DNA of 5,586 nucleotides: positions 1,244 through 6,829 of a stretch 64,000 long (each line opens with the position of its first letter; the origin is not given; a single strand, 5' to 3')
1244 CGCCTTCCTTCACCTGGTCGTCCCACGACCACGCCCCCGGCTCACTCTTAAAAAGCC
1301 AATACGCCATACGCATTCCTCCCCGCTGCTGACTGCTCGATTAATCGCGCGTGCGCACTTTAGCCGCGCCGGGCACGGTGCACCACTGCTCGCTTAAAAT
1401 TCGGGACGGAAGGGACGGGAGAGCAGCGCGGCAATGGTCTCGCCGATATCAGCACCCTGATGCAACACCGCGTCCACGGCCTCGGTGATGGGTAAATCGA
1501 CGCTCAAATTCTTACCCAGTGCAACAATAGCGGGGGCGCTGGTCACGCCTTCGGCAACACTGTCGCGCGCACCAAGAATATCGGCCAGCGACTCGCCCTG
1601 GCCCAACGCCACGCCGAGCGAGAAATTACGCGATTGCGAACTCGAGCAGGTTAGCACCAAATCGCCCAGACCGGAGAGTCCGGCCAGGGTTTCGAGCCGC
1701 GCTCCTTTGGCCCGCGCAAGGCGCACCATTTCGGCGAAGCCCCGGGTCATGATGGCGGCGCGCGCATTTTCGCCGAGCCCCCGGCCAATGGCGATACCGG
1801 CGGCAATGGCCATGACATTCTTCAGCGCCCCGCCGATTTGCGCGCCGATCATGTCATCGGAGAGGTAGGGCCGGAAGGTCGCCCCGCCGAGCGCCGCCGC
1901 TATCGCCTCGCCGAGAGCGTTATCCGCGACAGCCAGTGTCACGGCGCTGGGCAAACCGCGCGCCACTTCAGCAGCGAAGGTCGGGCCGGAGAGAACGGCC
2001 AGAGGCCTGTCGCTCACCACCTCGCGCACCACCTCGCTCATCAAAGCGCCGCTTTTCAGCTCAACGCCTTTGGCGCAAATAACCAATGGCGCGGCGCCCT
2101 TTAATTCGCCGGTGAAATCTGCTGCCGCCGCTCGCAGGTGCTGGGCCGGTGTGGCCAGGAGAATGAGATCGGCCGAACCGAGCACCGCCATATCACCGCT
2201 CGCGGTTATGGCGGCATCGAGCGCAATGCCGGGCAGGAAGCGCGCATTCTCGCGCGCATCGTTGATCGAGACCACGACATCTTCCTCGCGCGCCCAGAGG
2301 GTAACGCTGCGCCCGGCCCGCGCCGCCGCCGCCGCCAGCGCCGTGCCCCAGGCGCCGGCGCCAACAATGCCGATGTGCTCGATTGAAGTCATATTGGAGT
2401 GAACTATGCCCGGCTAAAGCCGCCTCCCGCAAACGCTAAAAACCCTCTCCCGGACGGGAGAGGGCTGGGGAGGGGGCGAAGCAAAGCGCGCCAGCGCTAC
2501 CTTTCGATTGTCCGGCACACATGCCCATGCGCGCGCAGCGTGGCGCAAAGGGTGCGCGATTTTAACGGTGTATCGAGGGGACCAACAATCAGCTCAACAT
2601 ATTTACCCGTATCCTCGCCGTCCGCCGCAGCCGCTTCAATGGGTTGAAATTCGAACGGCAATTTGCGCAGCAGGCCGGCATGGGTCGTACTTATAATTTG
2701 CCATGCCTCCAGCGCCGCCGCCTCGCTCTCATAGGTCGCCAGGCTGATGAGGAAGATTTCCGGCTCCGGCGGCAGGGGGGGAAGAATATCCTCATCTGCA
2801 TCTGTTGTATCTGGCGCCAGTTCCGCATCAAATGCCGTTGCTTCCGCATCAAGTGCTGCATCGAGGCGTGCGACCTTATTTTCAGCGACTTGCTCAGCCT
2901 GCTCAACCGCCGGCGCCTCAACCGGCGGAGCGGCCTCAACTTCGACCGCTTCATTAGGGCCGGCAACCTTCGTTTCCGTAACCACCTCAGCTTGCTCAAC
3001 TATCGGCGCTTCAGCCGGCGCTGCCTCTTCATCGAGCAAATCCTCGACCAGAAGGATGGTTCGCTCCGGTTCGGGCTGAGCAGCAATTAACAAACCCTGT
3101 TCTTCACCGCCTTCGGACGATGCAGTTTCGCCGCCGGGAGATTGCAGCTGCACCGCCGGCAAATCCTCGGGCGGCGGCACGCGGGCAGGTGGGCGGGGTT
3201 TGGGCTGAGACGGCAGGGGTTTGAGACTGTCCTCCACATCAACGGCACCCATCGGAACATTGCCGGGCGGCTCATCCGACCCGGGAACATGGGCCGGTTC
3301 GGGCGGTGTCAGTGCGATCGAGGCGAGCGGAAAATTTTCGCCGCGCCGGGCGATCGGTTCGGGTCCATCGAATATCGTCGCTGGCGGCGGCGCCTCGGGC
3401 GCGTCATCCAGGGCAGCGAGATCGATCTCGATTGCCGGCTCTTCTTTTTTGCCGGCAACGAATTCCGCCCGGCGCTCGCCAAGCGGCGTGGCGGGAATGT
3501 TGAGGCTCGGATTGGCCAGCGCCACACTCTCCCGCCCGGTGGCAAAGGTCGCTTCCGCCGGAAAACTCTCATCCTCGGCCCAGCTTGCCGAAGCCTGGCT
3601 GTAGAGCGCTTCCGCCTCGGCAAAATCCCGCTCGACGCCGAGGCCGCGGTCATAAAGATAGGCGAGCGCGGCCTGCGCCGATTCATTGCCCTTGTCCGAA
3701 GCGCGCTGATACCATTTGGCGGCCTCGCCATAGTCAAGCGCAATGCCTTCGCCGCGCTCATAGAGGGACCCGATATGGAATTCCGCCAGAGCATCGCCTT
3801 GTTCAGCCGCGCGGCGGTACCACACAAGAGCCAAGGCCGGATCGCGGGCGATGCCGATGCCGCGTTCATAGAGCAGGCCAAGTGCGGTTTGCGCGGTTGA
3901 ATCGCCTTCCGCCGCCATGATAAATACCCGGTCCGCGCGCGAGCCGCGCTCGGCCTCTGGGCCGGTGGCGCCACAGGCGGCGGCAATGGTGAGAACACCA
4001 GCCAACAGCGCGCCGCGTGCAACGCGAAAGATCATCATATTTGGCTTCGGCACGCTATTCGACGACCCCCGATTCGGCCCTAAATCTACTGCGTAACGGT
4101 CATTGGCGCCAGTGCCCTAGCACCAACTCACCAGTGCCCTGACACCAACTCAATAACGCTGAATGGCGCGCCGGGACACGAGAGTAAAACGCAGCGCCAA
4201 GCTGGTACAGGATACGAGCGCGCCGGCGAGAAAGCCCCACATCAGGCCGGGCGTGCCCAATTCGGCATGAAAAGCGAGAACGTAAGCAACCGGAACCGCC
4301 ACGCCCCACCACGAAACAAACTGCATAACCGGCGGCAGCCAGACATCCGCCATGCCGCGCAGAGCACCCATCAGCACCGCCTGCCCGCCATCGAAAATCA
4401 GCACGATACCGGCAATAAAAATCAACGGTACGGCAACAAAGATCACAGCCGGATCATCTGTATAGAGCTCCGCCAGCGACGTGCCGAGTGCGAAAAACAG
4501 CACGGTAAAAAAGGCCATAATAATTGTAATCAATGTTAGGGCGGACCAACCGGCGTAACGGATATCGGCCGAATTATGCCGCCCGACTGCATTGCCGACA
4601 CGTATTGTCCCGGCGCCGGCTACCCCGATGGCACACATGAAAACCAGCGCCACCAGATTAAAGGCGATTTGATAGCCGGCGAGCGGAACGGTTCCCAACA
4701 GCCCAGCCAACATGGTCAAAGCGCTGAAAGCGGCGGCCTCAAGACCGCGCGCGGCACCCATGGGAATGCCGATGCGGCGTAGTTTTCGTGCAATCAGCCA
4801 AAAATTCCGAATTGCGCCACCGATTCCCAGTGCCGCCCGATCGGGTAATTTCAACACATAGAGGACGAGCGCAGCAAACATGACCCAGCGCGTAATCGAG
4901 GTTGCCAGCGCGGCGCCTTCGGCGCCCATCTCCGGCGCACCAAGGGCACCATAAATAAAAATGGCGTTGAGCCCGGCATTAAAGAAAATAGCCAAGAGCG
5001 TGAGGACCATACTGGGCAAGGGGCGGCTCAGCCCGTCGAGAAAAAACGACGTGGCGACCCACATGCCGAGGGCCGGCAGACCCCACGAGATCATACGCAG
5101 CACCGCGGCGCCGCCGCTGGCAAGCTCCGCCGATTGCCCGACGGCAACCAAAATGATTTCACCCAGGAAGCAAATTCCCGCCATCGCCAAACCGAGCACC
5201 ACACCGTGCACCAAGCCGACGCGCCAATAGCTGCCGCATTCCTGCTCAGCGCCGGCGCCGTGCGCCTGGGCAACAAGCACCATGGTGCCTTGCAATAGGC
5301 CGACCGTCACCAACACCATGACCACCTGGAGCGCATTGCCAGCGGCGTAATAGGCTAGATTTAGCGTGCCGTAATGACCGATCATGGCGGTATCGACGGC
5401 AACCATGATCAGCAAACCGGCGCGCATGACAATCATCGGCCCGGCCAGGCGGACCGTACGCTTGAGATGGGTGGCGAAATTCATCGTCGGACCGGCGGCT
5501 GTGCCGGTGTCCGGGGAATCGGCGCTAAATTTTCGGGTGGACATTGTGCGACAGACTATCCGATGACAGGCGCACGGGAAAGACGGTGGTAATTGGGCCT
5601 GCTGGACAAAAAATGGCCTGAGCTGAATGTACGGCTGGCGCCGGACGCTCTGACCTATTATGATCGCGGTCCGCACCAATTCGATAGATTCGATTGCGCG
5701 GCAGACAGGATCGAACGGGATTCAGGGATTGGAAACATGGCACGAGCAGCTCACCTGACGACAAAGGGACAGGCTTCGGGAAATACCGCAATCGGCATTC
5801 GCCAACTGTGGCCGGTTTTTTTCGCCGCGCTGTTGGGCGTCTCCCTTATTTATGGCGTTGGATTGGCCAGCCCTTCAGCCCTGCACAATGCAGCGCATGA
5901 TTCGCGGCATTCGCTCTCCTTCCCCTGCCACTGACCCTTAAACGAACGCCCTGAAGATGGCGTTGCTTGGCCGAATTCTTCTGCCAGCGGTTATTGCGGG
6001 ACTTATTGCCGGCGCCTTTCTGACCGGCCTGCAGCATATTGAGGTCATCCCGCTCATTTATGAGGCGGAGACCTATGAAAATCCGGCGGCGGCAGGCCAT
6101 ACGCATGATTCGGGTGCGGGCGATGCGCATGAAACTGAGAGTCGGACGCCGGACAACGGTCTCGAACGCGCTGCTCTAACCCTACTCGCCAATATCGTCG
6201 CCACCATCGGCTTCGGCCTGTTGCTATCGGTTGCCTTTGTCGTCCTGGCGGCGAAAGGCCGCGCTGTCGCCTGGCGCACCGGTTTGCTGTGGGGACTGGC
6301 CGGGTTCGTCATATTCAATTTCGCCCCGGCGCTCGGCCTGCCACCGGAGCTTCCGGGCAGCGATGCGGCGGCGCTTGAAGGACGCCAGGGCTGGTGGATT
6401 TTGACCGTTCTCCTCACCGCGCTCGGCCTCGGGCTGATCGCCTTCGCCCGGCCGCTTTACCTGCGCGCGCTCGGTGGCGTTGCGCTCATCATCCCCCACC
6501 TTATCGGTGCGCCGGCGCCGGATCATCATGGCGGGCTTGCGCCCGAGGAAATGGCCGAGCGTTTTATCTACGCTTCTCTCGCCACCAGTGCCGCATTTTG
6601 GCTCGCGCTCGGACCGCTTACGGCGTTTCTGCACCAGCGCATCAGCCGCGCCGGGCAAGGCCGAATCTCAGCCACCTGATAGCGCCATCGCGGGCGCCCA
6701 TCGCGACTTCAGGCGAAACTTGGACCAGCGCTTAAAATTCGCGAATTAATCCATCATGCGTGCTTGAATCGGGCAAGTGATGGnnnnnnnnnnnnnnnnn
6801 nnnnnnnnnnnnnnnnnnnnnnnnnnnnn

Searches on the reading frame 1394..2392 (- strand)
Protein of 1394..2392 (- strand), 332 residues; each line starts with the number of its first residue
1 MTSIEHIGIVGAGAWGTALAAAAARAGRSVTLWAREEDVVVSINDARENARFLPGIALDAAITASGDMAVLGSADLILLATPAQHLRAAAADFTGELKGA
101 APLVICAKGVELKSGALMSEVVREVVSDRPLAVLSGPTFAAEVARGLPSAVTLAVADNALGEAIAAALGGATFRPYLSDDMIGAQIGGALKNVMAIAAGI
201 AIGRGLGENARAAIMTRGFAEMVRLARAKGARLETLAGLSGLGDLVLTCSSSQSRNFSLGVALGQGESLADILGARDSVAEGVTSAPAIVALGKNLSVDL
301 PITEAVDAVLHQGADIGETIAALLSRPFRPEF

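Call 44: search_protein_families(library=pfam, proteins=[window:1394-2392:-], max_evalue=0.0001)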
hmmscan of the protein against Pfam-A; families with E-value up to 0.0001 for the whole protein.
window:1394-2392:- (332 aa): 5 families
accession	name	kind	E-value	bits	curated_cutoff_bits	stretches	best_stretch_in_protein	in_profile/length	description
PF07479.19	NAD_Gly3P_dh_C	-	6.4e-49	166.2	25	1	180-320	1-141/142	NAD-dependent glycerol-3-phosphate dehydrogenase C-terminus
PF01210.29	NAD_Gly3P_dh_N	-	1.4e-43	149.1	23.1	1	7-159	2-156/158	NAD-dependent glycerol-3-phosphate dehydrogenase N-terminus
PF20618.3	GPD_NAD_C_bact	-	2.1e-19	70.3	27.6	1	240-306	1-66/66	Bacterial GPD, NAD-dependent C-terminal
PF02558.23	ApbA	-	4.9e-10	39.7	22.2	1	7-112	1-105/150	Ketopantoate reductase PanE/ApbA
PF03807.23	F420_oxidored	-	6.1e-07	30.4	21.6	1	7-99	2-85/94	NADP oxidoreductase coenzyme F420-dependent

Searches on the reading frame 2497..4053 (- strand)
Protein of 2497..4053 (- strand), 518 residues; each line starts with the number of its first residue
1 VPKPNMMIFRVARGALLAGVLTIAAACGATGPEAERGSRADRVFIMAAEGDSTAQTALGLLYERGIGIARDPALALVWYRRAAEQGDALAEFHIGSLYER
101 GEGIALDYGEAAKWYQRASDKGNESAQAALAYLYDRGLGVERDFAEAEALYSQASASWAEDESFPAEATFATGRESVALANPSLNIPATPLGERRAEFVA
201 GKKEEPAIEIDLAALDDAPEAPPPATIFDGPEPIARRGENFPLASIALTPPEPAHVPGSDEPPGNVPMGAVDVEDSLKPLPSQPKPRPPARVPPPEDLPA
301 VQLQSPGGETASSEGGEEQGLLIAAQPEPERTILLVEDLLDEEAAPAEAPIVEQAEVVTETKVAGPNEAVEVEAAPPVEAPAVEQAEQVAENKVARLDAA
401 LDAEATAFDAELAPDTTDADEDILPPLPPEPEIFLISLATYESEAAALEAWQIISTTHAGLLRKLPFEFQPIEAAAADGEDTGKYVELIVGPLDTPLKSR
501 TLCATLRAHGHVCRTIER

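Call 44: search_protein_families(library=pfam, proteins=[window:2497-4053:-], max_evalue=0.0001)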
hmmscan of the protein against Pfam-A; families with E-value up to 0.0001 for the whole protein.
window:2497-4053:- (518 aa): 1 family
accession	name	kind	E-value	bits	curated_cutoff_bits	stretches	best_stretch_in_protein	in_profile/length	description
PF08238.18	Sel1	-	6.9e-24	83.9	30.7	3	53-87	2-36/36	Sel1 repeat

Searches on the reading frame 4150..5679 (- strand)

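Call 44: search_protein_families(library=pfam, proteins=[window:4150-5679:-], max_evalue=0.0001)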
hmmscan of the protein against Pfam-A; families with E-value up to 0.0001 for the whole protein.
window:4150-5679:- (509 aa): 1 family
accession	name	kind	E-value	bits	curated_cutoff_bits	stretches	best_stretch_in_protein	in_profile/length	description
PF01554.23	MatE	-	1.3e-40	139.2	24.9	2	306-467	1-161/161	MatE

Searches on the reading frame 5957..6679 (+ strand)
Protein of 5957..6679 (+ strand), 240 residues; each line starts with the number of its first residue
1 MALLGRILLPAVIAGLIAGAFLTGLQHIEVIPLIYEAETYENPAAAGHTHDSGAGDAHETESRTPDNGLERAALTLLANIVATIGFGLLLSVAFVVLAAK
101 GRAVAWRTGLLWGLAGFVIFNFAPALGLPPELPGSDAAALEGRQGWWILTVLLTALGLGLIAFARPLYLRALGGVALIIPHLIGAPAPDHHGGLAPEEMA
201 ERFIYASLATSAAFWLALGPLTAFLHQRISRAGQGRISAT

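Call 44: search_protein_families(library=pfam, proteins=[window:5957-6679:+], max_evalue=0.0001)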
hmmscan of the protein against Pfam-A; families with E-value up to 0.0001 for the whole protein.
window:5957-6679:+ (240 aa): 1 family
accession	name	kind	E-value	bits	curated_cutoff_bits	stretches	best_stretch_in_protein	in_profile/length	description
PF09490.15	CbtA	-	1.5e-47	162.9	30.7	1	6-226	3-238/239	Probable cobalt transporter subunit (CbtA)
